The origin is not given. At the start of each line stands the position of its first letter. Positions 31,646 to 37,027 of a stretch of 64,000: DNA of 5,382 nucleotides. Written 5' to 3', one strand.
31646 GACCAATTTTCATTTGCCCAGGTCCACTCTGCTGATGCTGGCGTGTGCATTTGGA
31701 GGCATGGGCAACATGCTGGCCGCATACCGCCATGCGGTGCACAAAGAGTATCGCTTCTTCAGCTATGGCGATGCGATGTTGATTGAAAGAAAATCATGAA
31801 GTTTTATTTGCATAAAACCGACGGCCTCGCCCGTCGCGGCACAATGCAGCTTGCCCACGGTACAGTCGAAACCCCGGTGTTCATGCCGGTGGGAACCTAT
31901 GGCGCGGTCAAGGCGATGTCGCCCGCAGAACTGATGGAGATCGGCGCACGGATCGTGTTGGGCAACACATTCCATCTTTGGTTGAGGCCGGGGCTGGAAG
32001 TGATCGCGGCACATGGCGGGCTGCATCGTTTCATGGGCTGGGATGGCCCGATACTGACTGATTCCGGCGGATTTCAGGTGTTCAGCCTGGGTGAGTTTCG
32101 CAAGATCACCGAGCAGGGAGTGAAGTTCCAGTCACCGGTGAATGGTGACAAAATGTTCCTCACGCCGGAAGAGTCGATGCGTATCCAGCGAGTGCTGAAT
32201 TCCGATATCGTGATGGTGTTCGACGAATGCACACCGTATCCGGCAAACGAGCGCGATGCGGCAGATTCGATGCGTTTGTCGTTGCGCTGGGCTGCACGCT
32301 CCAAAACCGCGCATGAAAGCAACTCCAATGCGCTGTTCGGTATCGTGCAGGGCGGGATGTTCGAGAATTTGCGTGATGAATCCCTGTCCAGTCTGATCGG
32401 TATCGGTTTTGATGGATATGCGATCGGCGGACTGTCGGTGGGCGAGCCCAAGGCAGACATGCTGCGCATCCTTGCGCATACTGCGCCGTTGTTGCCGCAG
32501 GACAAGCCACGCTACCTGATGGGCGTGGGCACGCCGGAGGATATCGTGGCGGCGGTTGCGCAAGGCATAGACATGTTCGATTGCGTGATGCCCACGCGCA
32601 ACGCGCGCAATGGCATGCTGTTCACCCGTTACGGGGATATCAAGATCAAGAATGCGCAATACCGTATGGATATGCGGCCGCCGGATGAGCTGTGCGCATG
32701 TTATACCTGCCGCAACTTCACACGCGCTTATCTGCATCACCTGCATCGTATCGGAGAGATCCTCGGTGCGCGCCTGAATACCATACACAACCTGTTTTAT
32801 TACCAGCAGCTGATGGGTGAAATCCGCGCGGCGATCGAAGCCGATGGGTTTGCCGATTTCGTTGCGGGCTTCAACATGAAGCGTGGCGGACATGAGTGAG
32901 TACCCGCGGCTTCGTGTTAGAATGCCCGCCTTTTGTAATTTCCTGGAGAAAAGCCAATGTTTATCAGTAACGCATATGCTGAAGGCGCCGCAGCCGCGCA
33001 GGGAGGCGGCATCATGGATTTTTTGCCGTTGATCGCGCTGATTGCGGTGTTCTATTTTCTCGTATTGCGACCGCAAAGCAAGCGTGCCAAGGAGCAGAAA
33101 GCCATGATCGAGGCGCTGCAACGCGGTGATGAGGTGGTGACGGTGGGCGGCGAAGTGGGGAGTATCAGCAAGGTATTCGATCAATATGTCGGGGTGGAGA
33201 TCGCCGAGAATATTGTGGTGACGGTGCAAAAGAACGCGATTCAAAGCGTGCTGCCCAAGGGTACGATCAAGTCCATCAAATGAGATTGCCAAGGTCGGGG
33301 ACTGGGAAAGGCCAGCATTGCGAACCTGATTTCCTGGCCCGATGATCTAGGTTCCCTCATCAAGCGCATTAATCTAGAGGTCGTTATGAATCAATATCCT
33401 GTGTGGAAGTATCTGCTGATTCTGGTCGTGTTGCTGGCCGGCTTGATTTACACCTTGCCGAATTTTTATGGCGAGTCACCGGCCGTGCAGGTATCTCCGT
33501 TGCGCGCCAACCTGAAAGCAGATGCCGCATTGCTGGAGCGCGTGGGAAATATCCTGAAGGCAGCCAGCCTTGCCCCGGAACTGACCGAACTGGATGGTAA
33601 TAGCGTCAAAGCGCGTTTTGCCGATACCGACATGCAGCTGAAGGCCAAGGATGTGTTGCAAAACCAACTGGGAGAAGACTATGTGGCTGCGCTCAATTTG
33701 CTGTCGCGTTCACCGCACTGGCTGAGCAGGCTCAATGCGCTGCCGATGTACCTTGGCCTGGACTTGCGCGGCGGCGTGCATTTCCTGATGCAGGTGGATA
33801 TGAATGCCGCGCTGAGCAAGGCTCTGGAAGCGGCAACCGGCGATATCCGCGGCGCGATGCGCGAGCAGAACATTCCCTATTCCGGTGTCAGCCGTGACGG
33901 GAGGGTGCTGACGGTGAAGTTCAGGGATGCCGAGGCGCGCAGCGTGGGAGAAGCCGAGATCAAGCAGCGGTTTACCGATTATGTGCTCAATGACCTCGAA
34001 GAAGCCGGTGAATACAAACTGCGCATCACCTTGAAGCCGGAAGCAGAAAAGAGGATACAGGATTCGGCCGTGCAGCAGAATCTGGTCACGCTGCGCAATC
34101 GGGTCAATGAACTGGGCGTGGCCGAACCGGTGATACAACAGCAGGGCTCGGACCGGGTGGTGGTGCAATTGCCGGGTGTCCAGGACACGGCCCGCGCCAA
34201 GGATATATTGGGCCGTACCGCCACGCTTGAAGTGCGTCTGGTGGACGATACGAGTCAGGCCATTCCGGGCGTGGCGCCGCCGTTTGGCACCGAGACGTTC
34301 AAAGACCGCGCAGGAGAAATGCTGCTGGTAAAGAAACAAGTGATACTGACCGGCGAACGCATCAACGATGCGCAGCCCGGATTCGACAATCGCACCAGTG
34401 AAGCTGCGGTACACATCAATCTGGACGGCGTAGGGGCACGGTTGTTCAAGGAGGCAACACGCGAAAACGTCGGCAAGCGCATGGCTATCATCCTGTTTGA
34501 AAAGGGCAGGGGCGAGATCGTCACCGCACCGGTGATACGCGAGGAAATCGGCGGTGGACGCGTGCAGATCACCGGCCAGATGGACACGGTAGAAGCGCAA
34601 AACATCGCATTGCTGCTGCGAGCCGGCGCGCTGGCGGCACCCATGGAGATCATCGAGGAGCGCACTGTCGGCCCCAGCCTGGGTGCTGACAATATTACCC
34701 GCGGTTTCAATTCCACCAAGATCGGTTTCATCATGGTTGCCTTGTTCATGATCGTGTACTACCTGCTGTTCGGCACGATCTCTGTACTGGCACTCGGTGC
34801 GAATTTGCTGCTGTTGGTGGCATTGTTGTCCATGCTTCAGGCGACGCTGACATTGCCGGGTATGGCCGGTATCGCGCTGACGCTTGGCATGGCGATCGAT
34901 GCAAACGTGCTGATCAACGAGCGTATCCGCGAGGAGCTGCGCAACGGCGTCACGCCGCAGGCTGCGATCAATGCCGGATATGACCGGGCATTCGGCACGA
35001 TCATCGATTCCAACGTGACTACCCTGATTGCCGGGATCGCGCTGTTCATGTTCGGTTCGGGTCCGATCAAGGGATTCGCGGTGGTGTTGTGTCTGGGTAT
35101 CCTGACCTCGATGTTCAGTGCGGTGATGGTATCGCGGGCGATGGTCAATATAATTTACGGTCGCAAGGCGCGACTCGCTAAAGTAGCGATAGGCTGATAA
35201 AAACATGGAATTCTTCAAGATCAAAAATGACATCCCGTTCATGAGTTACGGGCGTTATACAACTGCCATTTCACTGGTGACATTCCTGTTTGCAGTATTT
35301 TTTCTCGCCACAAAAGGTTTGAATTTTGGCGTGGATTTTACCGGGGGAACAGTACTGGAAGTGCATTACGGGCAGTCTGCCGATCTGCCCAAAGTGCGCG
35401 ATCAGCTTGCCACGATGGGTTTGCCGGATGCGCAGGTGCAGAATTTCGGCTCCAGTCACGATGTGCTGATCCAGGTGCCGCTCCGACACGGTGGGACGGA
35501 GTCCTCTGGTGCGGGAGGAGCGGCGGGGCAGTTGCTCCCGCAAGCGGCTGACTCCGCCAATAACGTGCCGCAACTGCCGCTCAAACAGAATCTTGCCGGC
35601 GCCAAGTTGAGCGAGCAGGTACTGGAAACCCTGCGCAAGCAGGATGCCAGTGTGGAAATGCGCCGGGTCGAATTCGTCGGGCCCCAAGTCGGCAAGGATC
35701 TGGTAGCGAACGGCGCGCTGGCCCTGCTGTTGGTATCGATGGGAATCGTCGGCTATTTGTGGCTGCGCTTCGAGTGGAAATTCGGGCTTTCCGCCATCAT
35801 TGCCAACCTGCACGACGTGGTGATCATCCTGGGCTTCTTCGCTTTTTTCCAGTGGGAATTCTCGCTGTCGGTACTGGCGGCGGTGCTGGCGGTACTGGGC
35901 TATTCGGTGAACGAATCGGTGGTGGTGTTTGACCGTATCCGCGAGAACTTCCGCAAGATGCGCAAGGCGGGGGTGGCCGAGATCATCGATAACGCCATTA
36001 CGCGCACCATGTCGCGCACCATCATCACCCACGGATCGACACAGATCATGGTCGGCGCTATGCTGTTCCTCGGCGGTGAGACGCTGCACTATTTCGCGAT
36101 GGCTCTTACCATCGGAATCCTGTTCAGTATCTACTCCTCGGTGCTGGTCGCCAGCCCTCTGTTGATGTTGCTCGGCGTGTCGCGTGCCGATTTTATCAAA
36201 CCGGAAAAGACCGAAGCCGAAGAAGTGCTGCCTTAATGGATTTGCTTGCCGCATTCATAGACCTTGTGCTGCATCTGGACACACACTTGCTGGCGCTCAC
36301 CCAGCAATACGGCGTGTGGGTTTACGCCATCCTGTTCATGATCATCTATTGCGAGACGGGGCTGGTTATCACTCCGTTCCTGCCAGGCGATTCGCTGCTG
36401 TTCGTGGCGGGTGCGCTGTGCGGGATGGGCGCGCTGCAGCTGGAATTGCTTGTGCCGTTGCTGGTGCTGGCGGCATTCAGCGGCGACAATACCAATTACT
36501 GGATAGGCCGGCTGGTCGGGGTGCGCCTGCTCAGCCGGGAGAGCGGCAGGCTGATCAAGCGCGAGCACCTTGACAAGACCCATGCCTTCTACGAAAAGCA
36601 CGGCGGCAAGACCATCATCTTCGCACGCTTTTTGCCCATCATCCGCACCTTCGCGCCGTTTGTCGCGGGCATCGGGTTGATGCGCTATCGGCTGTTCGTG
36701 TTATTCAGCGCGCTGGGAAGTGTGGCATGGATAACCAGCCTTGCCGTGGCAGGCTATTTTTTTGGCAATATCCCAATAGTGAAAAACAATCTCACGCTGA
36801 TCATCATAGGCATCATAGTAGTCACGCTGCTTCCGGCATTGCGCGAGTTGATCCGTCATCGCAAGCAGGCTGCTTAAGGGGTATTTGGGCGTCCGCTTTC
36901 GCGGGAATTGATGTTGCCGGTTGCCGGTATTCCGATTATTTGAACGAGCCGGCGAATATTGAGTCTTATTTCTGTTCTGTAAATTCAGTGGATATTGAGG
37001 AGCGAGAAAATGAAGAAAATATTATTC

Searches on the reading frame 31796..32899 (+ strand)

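Call 80: search_protein_families(library=pfam, proteins=[window:31796-32899:+], max_evalue=0.00001)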
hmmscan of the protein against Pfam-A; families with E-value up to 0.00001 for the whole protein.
window:31796-32899:+ (367 aa): 1 family
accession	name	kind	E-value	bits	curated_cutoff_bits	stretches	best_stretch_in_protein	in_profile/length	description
PF01702.25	TGT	-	1.9e-165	550.7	26.3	1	10-362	2-354/357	Queuine tRNA-ribosyltransferase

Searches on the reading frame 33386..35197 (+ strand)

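Call 80: search_protein_families(library=pfam, proteins=[window:33386-35197:+], max_evalue=0.00001)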
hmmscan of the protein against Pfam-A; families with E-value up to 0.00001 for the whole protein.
window:33386-35197:+ (603 aa): 6 families
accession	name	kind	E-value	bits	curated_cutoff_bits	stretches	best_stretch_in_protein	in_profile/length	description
PF13721.11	SecD-TM1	-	7.8e-41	139.2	30.5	1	1-103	1-103/103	SecD export protein N-terminal TM region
PF22599.2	SecDF_P1_head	-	9.1e-38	129.1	27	1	305-418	4-114/114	SecDF, P1 head subdomain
PF21760.3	SecD_1st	-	1.4e-27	95.4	27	1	229-288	1-60/60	Protein translocase subunit SecDF, P1 domain, N-terminal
PF02355.23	SecD_SecF_C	-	2.9e-19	69.7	20.5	1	420-589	13-185/189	Protein export membrane protein SecD/SecF, C-terminal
PF03176.21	MMPL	-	2.5e-07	30.4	20.5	1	460-594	174-305/333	MMPL family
PF07549.19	Sec_GG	-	4e-06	26.6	20.3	0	120-141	7-28/28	SecD/SecF GG Motif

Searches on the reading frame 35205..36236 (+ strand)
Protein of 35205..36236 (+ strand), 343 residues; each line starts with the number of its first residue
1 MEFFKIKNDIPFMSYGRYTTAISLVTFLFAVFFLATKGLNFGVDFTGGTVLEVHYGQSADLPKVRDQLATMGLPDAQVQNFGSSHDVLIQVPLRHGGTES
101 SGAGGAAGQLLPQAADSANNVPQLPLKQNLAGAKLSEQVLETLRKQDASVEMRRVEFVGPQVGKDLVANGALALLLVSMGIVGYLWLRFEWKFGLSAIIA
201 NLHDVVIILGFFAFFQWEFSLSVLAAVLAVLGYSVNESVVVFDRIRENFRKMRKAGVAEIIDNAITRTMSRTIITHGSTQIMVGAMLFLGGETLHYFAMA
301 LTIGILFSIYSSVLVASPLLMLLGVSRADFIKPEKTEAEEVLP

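Call 80: search_protein_families(library=pfam, proteins=[window:35205-36236:+], max_evalue=0.00001)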
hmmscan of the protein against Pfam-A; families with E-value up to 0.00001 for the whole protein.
window:35205-36236:+ (343 aa): 2 families
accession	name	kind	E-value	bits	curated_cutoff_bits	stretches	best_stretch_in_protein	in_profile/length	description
PF02355.23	SecD_SecF_C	-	4.6e-60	202.7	20.5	1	141-324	4-187/189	Protein export membrane protein SecD/SecF, C-terminal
PF07549.19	Sec_GG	-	6.6e-11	41.8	20.3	1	32-59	1-28/28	SecD/SecF GG Motif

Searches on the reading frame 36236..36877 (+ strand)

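Call 80: search_protein_families(library=pfam, proteins=[window:36236-36877:+], max_evalue=0.00001)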
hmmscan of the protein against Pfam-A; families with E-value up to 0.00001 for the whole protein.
window:36236-36877:+ (213 aa): 1 family
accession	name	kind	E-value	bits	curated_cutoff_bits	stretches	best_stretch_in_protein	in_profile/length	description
PF09335.16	VTT_dom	-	7.8e-20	72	33.9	1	49-174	1-122/123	VTT domain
